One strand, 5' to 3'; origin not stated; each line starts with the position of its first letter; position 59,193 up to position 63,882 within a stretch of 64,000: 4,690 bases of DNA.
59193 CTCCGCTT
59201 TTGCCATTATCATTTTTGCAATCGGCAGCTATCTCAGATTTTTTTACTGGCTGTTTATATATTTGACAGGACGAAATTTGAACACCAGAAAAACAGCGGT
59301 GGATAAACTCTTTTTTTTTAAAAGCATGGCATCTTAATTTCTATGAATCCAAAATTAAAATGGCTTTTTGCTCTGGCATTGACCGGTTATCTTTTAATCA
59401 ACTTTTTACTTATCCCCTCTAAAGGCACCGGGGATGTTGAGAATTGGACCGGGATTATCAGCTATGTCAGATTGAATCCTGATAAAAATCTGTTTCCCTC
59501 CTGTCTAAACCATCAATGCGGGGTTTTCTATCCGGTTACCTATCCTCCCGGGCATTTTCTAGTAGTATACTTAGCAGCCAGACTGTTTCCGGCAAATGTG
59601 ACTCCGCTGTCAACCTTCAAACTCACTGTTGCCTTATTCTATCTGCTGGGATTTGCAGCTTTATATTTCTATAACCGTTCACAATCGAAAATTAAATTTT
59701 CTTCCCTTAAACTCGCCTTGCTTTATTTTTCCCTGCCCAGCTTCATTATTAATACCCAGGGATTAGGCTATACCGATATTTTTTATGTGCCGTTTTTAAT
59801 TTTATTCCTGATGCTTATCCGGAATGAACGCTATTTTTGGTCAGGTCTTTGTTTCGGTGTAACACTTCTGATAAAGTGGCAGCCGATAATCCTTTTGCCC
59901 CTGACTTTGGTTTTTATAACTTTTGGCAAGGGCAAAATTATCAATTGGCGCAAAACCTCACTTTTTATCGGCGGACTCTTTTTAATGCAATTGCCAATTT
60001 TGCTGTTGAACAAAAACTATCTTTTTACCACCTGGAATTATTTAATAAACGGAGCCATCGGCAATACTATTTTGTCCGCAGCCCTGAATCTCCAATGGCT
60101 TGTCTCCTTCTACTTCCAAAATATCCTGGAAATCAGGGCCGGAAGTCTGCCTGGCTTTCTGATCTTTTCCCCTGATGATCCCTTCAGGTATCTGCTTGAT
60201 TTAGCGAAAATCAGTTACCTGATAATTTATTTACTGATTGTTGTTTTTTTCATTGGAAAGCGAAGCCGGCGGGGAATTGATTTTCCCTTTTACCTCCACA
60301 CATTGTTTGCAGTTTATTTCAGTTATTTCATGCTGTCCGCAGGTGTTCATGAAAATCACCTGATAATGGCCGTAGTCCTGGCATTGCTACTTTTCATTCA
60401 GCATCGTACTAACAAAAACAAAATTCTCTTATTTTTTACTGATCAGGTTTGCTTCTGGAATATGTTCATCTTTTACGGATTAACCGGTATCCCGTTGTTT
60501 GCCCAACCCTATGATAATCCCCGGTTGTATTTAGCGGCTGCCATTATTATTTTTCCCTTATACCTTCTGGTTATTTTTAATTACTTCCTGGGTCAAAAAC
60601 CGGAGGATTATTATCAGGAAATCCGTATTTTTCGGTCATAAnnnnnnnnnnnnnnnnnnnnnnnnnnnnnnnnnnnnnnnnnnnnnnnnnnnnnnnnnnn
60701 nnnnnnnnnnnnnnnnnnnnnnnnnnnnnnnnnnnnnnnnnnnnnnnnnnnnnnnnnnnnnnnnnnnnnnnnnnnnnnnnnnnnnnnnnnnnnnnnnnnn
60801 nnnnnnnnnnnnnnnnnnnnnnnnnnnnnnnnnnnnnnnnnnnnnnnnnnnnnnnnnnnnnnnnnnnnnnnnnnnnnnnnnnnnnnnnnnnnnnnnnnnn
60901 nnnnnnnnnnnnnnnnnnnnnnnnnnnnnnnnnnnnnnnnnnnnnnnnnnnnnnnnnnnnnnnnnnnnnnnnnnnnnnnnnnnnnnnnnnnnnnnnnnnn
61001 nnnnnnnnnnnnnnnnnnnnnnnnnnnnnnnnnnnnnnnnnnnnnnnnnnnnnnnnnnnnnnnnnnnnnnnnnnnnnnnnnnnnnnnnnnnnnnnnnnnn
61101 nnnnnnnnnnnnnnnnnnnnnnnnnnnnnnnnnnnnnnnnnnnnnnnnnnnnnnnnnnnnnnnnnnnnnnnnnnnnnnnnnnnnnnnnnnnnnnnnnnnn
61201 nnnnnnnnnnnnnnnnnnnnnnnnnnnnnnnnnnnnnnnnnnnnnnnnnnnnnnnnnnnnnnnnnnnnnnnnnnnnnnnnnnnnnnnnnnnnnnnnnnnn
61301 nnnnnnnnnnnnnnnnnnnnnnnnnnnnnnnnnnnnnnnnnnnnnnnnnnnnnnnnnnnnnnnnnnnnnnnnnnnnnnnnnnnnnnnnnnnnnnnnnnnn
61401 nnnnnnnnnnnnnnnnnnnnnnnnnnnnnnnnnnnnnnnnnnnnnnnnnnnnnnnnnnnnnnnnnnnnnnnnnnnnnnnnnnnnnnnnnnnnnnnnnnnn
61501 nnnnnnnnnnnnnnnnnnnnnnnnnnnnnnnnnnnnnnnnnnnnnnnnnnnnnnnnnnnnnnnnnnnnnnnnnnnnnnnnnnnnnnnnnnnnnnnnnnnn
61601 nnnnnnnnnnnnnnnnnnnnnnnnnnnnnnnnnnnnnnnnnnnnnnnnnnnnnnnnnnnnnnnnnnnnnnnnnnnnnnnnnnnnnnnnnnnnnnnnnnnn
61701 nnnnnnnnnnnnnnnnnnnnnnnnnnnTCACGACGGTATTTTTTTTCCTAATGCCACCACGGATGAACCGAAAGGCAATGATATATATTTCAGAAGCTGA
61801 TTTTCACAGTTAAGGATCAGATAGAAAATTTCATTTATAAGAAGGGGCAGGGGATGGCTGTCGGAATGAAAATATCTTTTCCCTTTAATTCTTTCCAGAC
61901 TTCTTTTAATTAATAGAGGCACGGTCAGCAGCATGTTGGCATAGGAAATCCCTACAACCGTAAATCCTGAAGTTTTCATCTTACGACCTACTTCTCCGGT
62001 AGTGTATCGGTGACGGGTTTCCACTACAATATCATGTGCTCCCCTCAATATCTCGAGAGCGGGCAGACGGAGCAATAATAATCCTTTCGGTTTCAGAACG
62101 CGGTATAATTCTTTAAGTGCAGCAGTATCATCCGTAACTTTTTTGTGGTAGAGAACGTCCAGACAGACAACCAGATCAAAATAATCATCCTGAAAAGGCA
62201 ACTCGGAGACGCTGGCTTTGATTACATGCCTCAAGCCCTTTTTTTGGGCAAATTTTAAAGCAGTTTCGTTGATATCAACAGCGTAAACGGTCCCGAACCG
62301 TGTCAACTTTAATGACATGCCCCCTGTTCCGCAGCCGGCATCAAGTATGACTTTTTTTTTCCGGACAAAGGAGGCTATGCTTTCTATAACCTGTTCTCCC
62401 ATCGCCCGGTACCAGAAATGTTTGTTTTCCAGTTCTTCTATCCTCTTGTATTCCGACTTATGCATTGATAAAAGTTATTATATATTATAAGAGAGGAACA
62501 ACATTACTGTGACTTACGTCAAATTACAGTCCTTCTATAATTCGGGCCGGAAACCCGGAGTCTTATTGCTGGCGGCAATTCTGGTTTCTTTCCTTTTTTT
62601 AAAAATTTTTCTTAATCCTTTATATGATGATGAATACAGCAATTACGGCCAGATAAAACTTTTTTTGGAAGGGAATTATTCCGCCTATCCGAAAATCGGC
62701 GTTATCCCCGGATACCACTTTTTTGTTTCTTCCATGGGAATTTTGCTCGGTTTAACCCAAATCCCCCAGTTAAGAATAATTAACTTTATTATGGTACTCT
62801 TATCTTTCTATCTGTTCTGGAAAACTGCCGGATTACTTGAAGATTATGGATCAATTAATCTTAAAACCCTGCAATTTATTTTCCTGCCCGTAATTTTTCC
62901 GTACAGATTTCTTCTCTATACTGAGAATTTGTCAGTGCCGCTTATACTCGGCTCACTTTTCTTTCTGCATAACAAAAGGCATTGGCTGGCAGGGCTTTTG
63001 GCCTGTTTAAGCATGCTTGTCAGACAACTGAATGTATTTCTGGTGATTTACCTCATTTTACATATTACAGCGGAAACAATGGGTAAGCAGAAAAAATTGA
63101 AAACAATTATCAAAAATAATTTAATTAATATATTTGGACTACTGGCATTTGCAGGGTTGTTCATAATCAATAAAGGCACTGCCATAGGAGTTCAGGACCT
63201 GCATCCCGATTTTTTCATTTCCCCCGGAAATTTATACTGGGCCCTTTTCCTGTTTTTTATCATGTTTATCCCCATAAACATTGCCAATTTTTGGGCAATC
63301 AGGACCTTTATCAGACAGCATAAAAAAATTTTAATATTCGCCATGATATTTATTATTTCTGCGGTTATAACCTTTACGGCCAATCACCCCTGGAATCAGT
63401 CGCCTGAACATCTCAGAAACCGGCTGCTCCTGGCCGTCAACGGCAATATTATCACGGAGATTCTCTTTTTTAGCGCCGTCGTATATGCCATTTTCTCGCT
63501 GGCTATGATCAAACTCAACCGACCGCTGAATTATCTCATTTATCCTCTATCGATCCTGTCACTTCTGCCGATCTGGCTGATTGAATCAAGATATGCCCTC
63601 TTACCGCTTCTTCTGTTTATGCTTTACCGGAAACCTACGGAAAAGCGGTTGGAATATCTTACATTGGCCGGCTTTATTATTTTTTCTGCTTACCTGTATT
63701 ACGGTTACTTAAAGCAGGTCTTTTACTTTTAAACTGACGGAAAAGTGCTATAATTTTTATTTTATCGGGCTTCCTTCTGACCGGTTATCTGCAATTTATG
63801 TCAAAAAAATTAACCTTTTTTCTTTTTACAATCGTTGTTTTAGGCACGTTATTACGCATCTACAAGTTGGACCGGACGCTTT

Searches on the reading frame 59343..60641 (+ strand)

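Call 43: search_protein_families(library=pfam, proteins=[window:59343-60641:+], max_evalue=0.00001)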
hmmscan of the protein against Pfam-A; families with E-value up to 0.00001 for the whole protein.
window:59343-60641:+ (432 aa): 1 family
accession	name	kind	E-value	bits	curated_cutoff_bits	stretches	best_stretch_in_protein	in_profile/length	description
PF09594.16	GT87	-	5.1e-06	26.9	25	1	66-233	2-154/237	Glycosyltransferase family 87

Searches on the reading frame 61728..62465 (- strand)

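Call 63: search_protein_families(library=pfam, proteins=[window:61728-62465:-], max_evalue=0.00001)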
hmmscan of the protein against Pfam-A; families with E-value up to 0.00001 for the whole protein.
window:61728-62465:- (245 aa): 10 families
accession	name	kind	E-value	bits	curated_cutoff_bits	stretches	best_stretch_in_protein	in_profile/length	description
PF08241.18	Methyltransf_11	-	1.3e-23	83.8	21.2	1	41-131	1-94/95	Methyltransferase domain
PF13649.12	Methyltransf_25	-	2e-20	73.7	27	1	40-128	1-97/97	Methyltransferase domain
PF13847.12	Methyltransf_31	-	2.8e-17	63.2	27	1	36-136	3-113/145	Methyltransferase domain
PF13489.12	Methyltransf_23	-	6e-14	52.5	27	1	29-171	12-162/164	Methyltransferase domain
PF01209.24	Ubie_methyltran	-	2.1e-12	47.4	20.1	1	33-131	44-150/233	ubiE/COQ5 methyltransferase family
PF08242.18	Methyltransf_12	-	2.9e-12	47.6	30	1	41-130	1-98/98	Methyltransferase domain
PF05148.21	Methyltransf_8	-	9.2e-07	29.4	27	1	30-131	63-155/219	Hypothetical methyltransferase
PF05219.18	DREV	-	1.1e-06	28.5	26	1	35-133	93-187/265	DREV methyltransferase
PF08003.17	Methyltransf_9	-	2.2e-06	27.3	23.8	1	36-154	115-236/315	Protein of unknown function (DUF1698)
PF03141.22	Methyltransf_29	-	5.4e-06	25.7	23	1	32-133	113-218/506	Putative S-adenosyl-L-methionine-dependent methyltransferase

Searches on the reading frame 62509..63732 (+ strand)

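Call 63: search_protein_families(library=pfam, proteins=[window:62509-63732:+], max_evalue=0.00001)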
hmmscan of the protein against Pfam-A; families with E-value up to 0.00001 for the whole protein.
window:62509-63732:+ (407 aa): 1 family
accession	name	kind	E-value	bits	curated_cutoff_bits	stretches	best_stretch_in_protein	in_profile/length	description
PF04922.18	DIE2_ALG10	-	5e-20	72.6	27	1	40-196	6-173/391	DIE2/ALG10 family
